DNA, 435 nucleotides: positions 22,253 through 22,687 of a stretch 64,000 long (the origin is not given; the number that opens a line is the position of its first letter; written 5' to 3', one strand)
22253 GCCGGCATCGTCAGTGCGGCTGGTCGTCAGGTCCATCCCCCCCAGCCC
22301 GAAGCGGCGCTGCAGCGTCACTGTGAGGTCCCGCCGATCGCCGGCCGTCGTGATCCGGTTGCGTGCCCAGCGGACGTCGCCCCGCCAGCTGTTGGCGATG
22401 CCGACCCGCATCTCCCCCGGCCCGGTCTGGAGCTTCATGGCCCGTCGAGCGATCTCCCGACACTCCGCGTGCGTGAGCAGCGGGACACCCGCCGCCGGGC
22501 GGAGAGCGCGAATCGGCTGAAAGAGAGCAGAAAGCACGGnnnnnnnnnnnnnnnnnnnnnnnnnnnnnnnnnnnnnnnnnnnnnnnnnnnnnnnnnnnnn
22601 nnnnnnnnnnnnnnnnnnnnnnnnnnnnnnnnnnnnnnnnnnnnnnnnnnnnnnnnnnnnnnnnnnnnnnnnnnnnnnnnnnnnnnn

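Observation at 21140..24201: TldD/PmbA pair without any HExxxH motif, with a Tat signal on only one partner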

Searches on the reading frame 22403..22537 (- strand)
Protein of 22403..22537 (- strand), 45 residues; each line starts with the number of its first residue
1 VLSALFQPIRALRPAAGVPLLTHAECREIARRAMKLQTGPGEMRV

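Call 87: search_protein_families(library=pfam, proteins=[window:22403-22537:-], max_evalue=10)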
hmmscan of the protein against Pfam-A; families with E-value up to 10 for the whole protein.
seq(45 aa): 1 family
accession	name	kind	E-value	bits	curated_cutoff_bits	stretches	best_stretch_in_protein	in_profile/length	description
PF00140.25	Sigma70_r1_2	-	0.14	12.6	22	1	18-35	13-30/34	Sigma-70 factor, region 1.2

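Call 88: search_protein_families(library=ncbifam, proteins=[window:22403-22537:-], max_evalue=10)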
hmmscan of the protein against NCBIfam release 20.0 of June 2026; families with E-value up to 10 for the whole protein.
seq(45 aa): 0 families
